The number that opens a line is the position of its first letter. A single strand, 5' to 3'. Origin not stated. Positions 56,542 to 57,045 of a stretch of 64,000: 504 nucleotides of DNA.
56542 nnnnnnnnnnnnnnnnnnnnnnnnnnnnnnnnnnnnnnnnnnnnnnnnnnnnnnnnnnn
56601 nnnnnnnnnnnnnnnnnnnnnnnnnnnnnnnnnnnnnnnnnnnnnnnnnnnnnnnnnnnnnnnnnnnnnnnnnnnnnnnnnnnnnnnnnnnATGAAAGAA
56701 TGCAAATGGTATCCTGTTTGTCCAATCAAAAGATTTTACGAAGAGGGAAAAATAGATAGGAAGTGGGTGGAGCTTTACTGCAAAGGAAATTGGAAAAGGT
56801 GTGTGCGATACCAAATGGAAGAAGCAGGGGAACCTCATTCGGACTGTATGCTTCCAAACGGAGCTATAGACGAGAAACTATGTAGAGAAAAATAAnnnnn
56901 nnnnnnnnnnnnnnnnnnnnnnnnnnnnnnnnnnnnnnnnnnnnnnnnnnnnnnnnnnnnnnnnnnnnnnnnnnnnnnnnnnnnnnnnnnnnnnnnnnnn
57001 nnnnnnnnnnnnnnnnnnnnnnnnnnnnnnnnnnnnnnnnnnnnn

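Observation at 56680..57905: MNT-HEPN toxin-antitoxin cassette bracketed by 89-bp direct repeats, next to a 6-Cys mini-protein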

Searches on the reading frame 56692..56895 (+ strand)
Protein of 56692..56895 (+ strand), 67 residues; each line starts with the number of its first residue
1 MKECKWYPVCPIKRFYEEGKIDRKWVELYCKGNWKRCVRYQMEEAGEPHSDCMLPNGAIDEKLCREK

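Call 8: search_protein_families(library=pfam, proteins=[window:56692-56895:+], max_evalue=0.01)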
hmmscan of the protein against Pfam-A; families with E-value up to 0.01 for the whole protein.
window:56692-56895:+ (67 aa): 0 families

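Call 9: search_protein_families(library=ncbifam, proteins=[window:56692-56895:+], max_evalue=0.01)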
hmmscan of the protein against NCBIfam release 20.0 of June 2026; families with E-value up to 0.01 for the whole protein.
window:56692-56895:+ (67 aa): 0 families

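Call 11: find_encoding_contigs(protein=window:56692-56895:+, flank=10000, max_places=10)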
Protein window:56692-56895:+ (67 aa): no gene with exactly this product is on record in the collection.

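Call 27: search_protein_representatives(protein=window:56692-56895:+)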
Query: 67 residues. Proteins with E-value up to 0.001 (for the whole library): 185; up to 1e-10: 93; up to 1e-30: 0. The best 150 are listed.
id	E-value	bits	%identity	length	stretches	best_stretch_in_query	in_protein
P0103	5.8e-27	109.1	67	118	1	2-65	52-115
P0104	1.7e-26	107.7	69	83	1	2-63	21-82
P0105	1.9e-26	107.5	66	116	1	2-63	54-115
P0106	5.5e-25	102.8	64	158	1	1-64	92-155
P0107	1.0e-24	102.0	66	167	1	2-63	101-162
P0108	1.5e-24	101.4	61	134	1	2-65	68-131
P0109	2.5e-24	100.7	63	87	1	2-66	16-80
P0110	6.5e-24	99.4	61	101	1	2-63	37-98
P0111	1.3e-23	98.4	61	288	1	2-63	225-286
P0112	2.0e-23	97.9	61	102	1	2-65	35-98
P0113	3.5e-23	97.1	59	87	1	2-64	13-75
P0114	6.8e-23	96.2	68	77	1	2-58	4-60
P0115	8.2e-22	92.7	63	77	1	2-63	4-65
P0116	1.0e-21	92.5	59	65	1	1-63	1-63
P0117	2.1e-21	91.4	60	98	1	2-59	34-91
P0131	1.6e-18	82.2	54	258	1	3-63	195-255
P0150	5.1e-15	71.1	60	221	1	2-59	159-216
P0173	1.7e-12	63.1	48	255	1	3-63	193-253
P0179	3.5e-12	62.1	53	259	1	2-59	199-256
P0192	7.4e-11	57.9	39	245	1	1-61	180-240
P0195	1.0e-10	57.4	47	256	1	2-63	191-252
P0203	3.5e-10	55.8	50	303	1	3-60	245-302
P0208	4.9e-09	52.1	46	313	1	3-59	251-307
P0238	2.8e-06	43.4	44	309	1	4-58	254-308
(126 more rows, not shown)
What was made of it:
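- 56692..56895 (+): 67-aa Cys-rich protein. It lies outside the repeats and looks like a resident gene. It belongs to an uncatalogued domain family with four conserved Cys. 185 cluster representatives at E<=1e-3 (call 27).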

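Call 29: search_protein_families(library=pfam, proteins=[P0111, P0131, P0173, P0179, P0195, P0203, P0208, P0238, P0192, P0150], max_evalue=0.01)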
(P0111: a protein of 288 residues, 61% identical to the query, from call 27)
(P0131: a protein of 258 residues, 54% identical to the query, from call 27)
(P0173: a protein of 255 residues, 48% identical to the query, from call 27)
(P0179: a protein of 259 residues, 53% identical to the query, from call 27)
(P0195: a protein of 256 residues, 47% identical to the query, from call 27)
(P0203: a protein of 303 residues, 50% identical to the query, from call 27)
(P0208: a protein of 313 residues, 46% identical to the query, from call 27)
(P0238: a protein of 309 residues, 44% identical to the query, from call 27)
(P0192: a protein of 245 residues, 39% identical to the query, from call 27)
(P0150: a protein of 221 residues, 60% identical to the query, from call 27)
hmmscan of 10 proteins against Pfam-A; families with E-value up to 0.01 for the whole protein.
P0111 (288 aa): 1 family
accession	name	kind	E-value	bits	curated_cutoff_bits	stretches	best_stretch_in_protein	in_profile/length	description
PF02666.20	PS_Dcarbxylase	-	1.4e-39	136.3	22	1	49-212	4-194/198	Phosphatidylserine decarboxylase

P0131 (258 aa): 1 family
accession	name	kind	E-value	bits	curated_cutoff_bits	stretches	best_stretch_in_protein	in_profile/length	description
PF03167.25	UDG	-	5.5e-31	108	24.3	1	33-178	1-127/141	Uracil DNA glycosylase superfamily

P0173 (255 aa): 1 family
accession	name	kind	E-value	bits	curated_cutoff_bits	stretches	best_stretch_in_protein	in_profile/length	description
PF03167.25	UDG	-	9.1e-29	100.8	24.3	1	33-181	2-134/141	Uracil DNA glycosylase superfamily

P0179 (259 aa): 1 family
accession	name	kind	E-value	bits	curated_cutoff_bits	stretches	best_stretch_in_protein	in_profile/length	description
PF03167.25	UDG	-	8.8e-30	104.1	24.3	1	39-183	1-127/141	Uracil DNA glycosylase superfamily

P0195 (256 aa): 1 family
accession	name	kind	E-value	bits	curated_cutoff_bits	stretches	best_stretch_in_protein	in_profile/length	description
PF03167.25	UDG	-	2.9e-27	95.9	24.3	1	31-181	2-128/141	Uracil DNA glycosylase superfamily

P0203 (303 aa): 5 families
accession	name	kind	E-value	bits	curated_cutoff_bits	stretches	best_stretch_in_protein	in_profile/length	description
PF13489.12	Methyltransf_23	-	1.2e-10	41.8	27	1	14-142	17-161/164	Methyltransferase domain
PF08242.18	Methyltransf_12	-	7.1e-08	33.5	30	1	24-108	1-98/98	Methyltransferase domain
PF13847.12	Methyltransf_31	-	6.7e-05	23.1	27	0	54-114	48-113/145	Methyltransferase domain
PF08241.18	Methyltransf_11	-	7.8e-05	23.7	21.2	1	24-109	1-94/95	Methyltransferase domain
PF13649.12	Methyltransf_25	-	0.00011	23.3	27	1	24-102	2-93/97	Methyltransferase domain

P0208 (313 aa): 4 families
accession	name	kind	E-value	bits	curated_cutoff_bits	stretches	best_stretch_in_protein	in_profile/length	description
PF13489.12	Methyltransf_23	-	1.3e-11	44.9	27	1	23-152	24-163/164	Methyltransferase domain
PF08241.18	Methyltransf_11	-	3.3e-08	34.5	21.2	1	26-109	1-95/95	Methyltransferase domain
PF08242.18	Methyltransf_12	-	8.2e-07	30.1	30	1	26-107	1-98/98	Methyltransferase domain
PF13649.12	Methyltransf_25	-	4.1e-05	24.6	27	1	25-105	1-97/97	Methyltransferase domain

P0238 (309 aa): 5 families
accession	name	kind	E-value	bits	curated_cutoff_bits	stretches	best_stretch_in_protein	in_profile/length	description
PF13489.12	Methyltransf_23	-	1.2e-14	54.8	27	1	22-151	24-162/164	Methyltransferase domain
PF08241.18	Methyltransf_11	-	3.3e-09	37.7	21.2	1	25-109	1-95/95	Methyltransferase domain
PF08242.18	Methyltransf_12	-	1.2e-07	32.8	30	1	25-106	1-97/98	Methyltransferase domain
PF13649.12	Methyltransf_25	-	1.6e-06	29.2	27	1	24-105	1-97/97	Methyltransferase domain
PF13847.12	Methyltransf_31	-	0.00058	20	27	0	23-128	6-127/145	Methyltransferase domain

P0192 (245 aa): 1 family
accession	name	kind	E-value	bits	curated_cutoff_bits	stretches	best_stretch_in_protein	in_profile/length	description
PF03167.25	UDG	-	4.3e-28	98.6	24.3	1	22-167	1-129/141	Uracil DNA glycosylase superfamily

P0150 (221 aa): 0 families

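Call 42: search_protein_families(library=padloc, proteins=[window:56692-56895:+], max_evalue=0.01)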
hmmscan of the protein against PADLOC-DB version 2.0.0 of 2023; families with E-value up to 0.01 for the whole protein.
window:56692-56895:+ (67 aa): 0 families

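Call 43: find_encoding_contigs(protein=P0104, flank=6000, max_places=3)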
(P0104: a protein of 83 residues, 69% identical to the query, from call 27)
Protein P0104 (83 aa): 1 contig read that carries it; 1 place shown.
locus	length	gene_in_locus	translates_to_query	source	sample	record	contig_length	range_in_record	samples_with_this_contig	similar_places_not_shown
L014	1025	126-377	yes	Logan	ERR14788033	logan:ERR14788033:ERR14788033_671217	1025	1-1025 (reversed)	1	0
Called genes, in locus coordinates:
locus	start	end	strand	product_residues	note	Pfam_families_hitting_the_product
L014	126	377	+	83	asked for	-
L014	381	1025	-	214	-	?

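Call 48: search_protein_families(library=ncbifam, proteins=[P0131, P0116, P0109, P0203, window:56692-56895:+], max_evalue=5)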
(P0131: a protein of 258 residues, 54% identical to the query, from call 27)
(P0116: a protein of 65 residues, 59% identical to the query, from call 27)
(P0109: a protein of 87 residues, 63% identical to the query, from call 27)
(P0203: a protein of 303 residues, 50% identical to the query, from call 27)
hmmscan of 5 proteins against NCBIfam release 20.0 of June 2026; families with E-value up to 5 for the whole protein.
P0131 (258 aa): 3 families
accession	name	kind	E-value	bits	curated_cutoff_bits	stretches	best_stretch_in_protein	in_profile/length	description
NF040953.1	Arch_udg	equivalog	2.5e-43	147.7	250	1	10-183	2-176/184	type-4 uracil-DNA glycosylase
TIGR00758.1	UDG_fam4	subfamily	3.3e-39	134.4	125.3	1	19-190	1-168/173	uracil-DNA glycosylase, family 4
TIGR03914.1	UDG_fam_dom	hypoth_equivalog_domain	3.4e-29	102.1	189.95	1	5-138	41-181/231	UdgX family uracil-DNA binding protein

P0116 (65 aa): 0 families

P0109 (87 aa): 0 families

P0203 (303 aa): 7 families
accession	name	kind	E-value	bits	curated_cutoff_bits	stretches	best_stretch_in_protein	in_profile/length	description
TIGR02072.1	BioC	equivalog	4.3e-07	30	184.95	1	8-111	22-133/244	malonyl-ACP O-methyltransferase BioC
NF008686.0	PRK11705.1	equivalog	0.00067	18.8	400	1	23-110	171-265/383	cyclopropane fatty acyl phospholipid synthase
NF011650.0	PRK15068.1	equivalog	0.012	14.5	209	1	21-110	124-225/324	tRNA 5-methoxyuridine(34)/uridine 5-oxyacetic acid(34) synthase CmoB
TIGR04371.1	methyltran_NanM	subfamily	0.018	14.6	44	2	38-90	198-251/273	putative sugar O-methyltransferase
NF001786.0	PRK00517.2-4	equivalog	0.02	14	327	1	8-81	132-212/277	50S ribosomal protein L11 methyltransferase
TIGR00452.1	TIGR00452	equivalog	0.037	12.9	275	1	21-110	119-219/316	tRNA 5-methoxyuridine(34)/uridine 5-oxyacetic acid(34) synthase CmoB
NF043040.1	corrin_prot_MT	hypoth_equivalog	0.12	11.8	180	1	13-40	35-62/216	corrinoid protein-associated methyltransferase CpaM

window:56692-56895:+ (67 aa): 1 family
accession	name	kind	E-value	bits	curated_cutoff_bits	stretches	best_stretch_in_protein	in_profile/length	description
NF053660.1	ORF80_fam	equivalog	0.12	12.3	95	1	13-43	38-69/70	ORF80 family leucine zipper DNA-binding protein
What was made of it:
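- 56692..56895 (+): The domain also occurs fused to family-4 UDG, methyltransferases and PS decarboxylase (calls 29, 48).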

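Call 55: search_solved_structures(query=A2, max_evalue=1)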
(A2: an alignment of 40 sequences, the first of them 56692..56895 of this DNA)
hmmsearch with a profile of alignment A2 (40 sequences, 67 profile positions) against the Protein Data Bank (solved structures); distinct sequences matched with E-value up to 1: 1.
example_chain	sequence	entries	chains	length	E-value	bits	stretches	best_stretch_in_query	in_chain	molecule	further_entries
3idw_A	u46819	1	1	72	0.043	17.1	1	32-58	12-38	Actin cytoskeleton-regulatory complex protein SLA1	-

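Call 60: predict_structure(alignment_id=A2)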
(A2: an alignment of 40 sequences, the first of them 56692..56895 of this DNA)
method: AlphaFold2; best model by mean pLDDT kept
length: 67 residues; sequences in the alignment: 40
mean_pLDDT: 93.5   pTM: 0.77
mean pLDDT of the five models: 93.5, 91.9, 91.7, 91.5, 91.3
residues with pLDDT >= 90: 61; 70-90: 3; 50-70: 2; < 50: 1
segments of 3 or more residues with pLDDT < 50: none
pLDDT, mean of each block of 10 residues (from residue 1): 90 96 97 97 96 96 79
secondary structure, 60 per line:
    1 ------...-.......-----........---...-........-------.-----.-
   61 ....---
elements in order: H11-17 H23-30 H38-45 H61-64

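Call 65: fold_search(model_id=the predicted structure, library=pdb)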
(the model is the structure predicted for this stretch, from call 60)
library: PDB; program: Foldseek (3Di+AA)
matches with E <= 10: 2; with E <= 0.001: 0
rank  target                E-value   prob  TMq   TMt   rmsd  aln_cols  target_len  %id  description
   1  5zm5                  8.8e+00  0.02  0.28  0.06   7.2        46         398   20  Crystal structure of human ORP1-ORD in complex with cholesterol at 2.6 A resolution (released 2019-02-27)
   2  3zu2                  9.4e+00  0.01  0.25  0.05   9.9        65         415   18  Structure of the enoyl-ACP reductase FabV from Yersinia pestis with the cofactor NADH (SIRAS) (released 2012-01-18)

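Call 91: search_protein_families(library=pfam, alignment_id=A2, max_evalue=0.1)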
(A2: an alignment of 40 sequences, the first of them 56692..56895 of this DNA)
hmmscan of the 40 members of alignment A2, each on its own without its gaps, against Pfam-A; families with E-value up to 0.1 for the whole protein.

A. member 1, window:56692-56895:+ (67 aa): 1 family
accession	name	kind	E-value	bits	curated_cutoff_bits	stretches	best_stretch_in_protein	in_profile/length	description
PF24839.1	DUF7718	-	0.011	16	25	1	27-62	35-69/104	Domain of unknown function (DUF7718)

B. families by the number of members that match (of 40 scanned): 7 families
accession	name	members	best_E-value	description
PF24839.1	DUF7718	3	0.0006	Domain of unknown function (DUF7718)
PF14720.11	NiFe_hyd_SSU_C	3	0.0054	NiFe/NiFeSe hydrogenase small subunit C-terminal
PF01218.23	Coprogen_oxidas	1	0.0051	Coproporphyrinogen III oxidase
PF00706.22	Toxin_4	1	0.02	Anenome neurotoxin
PF18260.7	Nab2p_Zf1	1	0.029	Nuclear polyadenylated RNA-binding 2 protein CCCH zinc finger 1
PF18478.7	PIN_10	1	0.037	PIN like domain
PF23250.1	zf_DPOE_2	1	0.062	Zinc finger domain of DNA polymerase-epsilon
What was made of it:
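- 56692..56895 (+): No Pfam, NCBIfam or PDB match (calls 8, 9, 55, 91).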
